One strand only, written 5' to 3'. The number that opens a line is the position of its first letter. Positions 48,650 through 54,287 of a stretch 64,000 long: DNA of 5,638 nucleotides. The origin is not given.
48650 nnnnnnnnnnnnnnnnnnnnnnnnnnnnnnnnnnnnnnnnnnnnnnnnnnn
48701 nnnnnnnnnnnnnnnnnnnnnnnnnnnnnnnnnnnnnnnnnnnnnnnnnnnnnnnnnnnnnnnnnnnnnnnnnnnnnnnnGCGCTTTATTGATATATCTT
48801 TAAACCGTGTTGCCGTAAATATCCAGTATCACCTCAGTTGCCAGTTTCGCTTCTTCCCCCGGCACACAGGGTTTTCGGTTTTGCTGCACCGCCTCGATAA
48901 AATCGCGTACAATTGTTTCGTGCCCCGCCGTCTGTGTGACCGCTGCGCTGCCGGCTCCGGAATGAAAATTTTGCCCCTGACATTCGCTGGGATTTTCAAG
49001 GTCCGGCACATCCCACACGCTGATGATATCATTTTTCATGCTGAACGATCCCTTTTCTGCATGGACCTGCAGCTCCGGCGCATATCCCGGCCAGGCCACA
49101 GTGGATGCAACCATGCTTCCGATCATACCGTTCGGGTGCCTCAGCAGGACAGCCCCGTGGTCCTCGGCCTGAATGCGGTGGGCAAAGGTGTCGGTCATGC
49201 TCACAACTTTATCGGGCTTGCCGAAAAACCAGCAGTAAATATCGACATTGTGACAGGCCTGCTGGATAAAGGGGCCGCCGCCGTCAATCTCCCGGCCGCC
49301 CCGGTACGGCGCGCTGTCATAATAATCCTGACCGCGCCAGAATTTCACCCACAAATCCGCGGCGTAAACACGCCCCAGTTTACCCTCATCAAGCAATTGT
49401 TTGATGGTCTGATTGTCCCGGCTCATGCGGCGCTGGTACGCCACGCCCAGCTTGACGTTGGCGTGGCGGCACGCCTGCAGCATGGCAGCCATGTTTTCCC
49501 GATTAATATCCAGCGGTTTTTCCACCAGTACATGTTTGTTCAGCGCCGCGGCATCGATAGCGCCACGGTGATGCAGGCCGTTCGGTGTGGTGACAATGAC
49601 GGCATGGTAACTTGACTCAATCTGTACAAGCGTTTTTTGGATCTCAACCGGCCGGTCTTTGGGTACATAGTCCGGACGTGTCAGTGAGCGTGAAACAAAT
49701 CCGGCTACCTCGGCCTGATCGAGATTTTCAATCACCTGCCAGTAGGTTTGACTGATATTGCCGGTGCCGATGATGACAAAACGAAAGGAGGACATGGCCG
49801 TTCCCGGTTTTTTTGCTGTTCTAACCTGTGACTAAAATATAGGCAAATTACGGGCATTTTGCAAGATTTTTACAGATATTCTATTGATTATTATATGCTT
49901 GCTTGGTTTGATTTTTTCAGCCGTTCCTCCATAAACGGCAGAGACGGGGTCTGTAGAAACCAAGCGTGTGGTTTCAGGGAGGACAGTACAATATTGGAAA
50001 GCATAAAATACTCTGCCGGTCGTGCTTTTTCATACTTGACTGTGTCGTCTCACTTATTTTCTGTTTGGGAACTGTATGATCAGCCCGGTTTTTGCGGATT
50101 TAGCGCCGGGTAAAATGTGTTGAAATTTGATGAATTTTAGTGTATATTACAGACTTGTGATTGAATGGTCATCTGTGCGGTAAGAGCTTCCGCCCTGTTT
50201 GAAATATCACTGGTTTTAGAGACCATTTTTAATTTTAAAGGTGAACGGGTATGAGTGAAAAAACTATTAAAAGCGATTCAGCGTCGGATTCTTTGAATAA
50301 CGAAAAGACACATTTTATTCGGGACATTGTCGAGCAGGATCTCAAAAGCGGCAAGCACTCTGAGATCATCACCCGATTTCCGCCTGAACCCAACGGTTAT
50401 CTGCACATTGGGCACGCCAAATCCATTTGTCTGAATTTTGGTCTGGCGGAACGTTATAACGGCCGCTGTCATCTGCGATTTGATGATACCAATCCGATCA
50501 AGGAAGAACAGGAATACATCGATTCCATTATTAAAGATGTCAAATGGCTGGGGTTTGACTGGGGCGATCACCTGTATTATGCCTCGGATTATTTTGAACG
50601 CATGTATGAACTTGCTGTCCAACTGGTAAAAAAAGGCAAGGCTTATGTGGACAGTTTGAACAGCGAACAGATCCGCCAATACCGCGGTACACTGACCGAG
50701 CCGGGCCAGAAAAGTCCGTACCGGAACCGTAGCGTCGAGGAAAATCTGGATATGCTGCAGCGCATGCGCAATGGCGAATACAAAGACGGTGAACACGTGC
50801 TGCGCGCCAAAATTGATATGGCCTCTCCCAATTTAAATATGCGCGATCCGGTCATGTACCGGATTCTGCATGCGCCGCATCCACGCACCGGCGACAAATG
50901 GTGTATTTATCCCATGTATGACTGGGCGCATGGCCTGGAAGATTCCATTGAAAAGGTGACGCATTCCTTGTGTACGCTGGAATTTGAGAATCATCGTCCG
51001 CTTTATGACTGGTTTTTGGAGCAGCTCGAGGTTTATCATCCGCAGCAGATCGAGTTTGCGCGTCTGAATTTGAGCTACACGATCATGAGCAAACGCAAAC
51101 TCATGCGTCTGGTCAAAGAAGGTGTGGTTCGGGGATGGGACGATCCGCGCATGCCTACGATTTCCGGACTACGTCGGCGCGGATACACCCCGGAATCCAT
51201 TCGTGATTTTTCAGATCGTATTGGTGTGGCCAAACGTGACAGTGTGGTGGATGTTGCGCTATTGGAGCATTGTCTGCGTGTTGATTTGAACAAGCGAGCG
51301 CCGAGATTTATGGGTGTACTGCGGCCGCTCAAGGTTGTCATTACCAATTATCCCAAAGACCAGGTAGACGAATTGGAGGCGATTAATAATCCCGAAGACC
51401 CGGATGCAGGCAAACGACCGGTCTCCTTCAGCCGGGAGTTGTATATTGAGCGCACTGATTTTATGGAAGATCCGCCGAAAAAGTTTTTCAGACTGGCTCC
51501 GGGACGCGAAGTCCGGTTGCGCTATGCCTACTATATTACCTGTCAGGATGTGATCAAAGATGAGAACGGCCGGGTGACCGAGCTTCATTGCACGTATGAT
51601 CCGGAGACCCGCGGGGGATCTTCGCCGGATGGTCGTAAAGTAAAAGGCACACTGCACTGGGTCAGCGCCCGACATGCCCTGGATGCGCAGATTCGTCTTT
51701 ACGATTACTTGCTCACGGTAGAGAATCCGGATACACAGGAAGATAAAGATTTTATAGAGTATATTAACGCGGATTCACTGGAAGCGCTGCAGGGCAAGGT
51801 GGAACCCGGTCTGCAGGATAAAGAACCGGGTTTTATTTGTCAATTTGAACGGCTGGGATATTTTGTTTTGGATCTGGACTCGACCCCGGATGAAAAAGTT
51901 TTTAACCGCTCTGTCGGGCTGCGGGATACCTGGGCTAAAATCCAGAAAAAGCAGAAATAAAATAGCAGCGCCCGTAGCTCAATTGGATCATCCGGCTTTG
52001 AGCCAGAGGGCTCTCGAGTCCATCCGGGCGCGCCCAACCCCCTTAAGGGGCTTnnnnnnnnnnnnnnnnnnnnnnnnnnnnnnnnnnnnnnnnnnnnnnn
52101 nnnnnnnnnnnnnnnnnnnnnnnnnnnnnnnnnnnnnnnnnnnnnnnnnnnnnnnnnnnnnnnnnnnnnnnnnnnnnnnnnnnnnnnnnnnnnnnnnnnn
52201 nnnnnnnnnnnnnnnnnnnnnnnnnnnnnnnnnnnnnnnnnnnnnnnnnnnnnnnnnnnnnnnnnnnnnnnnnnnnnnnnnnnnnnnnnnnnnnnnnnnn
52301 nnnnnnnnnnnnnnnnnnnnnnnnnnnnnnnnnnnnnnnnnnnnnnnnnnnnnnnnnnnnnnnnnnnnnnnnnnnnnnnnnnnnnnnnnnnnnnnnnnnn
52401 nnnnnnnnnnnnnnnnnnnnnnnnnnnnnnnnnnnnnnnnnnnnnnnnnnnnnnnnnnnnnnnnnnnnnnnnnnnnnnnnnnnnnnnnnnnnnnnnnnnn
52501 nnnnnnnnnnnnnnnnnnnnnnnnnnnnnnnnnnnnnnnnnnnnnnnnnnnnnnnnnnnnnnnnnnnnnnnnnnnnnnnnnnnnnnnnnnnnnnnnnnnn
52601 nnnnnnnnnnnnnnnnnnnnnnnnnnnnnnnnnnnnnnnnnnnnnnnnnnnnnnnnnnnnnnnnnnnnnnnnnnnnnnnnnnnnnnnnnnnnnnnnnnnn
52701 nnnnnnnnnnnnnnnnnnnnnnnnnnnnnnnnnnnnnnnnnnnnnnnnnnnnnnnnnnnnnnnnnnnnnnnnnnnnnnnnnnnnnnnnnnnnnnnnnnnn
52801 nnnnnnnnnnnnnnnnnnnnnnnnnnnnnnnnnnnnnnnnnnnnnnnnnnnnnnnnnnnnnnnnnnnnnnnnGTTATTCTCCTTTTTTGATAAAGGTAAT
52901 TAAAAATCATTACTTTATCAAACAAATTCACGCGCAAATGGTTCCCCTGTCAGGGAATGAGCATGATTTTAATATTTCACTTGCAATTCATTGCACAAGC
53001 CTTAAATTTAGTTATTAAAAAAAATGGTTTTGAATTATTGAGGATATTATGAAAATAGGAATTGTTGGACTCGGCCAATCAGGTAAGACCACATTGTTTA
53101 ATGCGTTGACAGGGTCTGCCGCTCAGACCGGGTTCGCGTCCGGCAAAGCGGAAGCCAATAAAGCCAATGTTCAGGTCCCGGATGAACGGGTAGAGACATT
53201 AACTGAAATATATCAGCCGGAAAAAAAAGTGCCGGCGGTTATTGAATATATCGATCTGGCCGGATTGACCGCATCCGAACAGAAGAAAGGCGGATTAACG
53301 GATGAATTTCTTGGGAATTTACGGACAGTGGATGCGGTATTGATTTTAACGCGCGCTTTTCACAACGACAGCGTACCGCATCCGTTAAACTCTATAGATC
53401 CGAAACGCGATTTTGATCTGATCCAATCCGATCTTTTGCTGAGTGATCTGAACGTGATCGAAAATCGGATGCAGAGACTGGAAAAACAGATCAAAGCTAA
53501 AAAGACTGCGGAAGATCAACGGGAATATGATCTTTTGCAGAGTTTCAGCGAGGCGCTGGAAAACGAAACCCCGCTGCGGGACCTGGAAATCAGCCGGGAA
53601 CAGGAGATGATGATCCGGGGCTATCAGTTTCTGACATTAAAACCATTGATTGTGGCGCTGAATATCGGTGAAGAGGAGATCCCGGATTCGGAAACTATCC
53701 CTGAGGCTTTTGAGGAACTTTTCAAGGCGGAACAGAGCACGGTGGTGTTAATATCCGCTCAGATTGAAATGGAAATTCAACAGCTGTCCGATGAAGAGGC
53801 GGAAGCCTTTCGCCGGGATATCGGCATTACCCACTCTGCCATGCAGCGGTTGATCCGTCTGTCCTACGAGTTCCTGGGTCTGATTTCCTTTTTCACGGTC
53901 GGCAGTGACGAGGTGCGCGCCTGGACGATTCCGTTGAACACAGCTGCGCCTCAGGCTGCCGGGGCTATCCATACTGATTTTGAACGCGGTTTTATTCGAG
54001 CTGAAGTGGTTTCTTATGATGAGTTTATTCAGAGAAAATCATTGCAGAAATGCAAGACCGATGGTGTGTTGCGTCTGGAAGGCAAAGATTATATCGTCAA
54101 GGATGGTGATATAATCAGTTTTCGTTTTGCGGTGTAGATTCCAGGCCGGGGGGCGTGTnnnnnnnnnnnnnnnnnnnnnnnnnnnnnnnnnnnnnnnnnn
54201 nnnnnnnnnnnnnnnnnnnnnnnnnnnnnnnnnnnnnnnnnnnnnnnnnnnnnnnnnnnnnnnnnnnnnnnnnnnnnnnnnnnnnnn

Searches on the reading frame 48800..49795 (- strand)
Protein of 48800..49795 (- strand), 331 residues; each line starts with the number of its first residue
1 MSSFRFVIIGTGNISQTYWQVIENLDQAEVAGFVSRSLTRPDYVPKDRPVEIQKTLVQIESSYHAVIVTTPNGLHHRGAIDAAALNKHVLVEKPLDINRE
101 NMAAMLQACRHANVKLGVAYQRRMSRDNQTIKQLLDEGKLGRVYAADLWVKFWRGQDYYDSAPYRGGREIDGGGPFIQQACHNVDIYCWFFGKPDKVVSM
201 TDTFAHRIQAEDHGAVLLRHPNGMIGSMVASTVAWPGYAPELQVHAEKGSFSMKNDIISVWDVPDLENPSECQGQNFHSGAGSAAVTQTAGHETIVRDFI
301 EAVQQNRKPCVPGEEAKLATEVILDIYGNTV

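Call 12: search_protein_families(library=pfam, proteins=[window:48800-49795:-], max_evalue=0.001)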
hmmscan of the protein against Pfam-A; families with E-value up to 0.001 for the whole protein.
window:48800-49795:- (331 aa): 3 families
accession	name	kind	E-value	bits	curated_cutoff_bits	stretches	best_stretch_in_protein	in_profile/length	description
PF22725.1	GFO_IDH_MocA_C3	-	1.8e-28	99.4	27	1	129-251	2-123/124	GFO/IDH/MocA C-terminal domain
PF01408.29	GFO_IDH_MocA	-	9.1e-19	68.8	24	1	4-120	1-120/120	Oxidoreductase family, NAD-binding Rossmann fold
PF02894.22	GFO_IDH_MocA_C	-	3.1e-15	57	22.9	1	132-323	1-203/218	Oxidoreductase family, C-terminal alpha/beta domain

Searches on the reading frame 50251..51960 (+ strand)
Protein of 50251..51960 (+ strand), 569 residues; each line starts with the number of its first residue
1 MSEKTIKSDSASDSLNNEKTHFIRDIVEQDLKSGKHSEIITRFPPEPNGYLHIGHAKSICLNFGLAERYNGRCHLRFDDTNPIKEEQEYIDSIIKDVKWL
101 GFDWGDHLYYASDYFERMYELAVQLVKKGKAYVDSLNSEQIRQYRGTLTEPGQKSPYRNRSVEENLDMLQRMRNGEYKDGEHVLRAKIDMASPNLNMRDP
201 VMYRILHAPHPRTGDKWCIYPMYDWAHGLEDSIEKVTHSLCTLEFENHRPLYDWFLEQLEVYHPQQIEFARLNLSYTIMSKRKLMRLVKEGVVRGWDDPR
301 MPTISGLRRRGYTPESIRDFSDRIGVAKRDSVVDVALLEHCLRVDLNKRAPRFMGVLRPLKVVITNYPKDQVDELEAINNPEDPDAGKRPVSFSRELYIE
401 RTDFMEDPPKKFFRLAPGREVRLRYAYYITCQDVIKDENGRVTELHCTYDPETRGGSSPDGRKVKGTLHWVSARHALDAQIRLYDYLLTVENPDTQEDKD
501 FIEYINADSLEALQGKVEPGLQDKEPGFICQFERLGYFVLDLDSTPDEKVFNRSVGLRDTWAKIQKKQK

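Call 12: search_protein_families(library=pfam, proteins=[window:50251-51960:+], max_evalue=0.001)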
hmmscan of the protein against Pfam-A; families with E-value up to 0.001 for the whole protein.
window:50251-51960:+ (569 aa): 3 families
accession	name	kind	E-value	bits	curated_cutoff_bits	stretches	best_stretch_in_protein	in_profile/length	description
PF00749.27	tRNA-synt_1c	-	1.4e-111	372.8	23.4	1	39-345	2-311/314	tRNA synthetases class I (E and Q), catalytic domain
PF03950.23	tRNA-synt_1c_C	-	1.7e-31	108.7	23.9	1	350-450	1-91/91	tRNA synthetases class I (E and Q), anti-codon binding domain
PF20974.2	tRNA-synt_1c_C2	-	7.5e-20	71.8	23.9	1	467-541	1-69/69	tRNA synthetases class I (E and Q), anti-codon binding domain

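Call 59: find_homologous_proteins(query=window:50251-51957:+, max_evalue=1e-50)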
Query window:50251-51957:+ (569 aa): 8000 proteins with E <= 1e-50 among 8000 candidates; the best 120 are listed.
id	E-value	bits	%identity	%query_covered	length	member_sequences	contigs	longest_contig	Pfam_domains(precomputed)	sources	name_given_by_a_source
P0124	0.0e+0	1336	100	100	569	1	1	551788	PF20974.3,PF00749.28,PF03950.24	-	-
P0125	0.0e+0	1304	71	72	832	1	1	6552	PF20974.3,PF00749.28,PF03950.24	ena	-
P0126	0.0e+0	1049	78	98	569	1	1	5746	PF20974.3,PF00749.28,PF03950.24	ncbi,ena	-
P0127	0.0e+0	1048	77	99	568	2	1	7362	PF20974.3,PF00749.28,PF03950.24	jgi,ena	-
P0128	0.0e+0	1034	75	100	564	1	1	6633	PF20974.3,PF00749.28,PF03950.24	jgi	-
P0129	0.0e+0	1028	76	98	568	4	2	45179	PF20974.3,PF00749.28,PF03950.24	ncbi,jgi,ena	-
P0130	0.0e+0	1020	74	99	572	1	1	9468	PF20974.3,PF00749.28,PF03950.24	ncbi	-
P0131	0.0e+0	1013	75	97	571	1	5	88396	PF20974.3,PF00749.28,PF03950.24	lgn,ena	-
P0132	0.0e+0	1010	74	99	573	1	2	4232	PF20974.3,PF00749.28,PF03950.24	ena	-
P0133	1.4e-298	1010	74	99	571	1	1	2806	PF20974.3,PF00749.28,PF03950.24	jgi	-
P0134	2.4e-298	1009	75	98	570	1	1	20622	PF20974.3,PF00749.28,PF03950.24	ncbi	-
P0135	6.8e-298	1007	74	99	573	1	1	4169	PF20974.3,PF00749.28,PF03950.24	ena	-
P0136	5.8e-297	1004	74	99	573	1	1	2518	PF20974.3,PF00749.28,PF03950.24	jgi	jgi:glutaminyl-tRNA synthetase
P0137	6.1e-297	1004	74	99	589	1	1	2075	PF20974.3,PF00749.28,PF03950.24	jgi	-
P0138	5.6e-296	1001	73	100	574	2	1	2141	PF20974.3,PF00749.28,PF03950.24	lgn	-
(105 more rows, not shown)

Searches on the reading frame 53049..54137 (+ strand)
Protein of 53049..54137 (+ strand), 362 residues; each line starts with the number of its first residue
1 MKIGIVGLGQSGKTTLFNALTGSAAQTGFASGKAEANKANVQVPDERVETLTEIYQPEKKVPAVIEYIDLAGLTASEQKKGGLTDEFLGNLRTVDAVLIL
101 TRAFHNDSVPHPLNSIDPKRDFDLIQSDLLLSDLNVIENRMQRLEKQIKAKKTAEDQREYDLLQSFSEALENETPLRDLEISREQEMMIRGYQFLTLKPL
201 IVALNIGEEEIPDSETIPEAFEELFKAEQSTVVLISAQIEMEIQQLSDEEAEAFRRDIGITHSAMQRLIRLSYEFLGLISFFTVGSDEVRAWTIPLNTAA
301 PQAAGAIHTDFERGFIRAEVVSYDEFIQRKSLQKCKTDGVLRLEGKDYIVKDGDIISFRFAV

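Call 12: search_protein_families(library=pfam, proteins=[window:53049-54137:+], max_evalue=0.001)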
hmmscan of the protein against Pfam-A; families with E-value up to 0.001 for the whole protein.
window:53049-54137:+ (362 aa): 3 families
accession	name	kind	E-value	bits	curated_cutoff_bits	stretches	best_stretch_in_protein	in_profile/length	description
PF06071.19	YchF-GTPase_C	-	1.4e-37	128.1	27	1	278-360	1-83/84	Protein of unknown function (DUF933)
PF01926.29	MMR_HSR1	-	5.6e-09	36.5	21.9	1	2-104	1-85/113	50S ribosome-binding GTPase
PF02421.24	FeoB_N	-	9.7e-05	22.4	27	0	2-39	2-40/156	Ferrous iron transport protein B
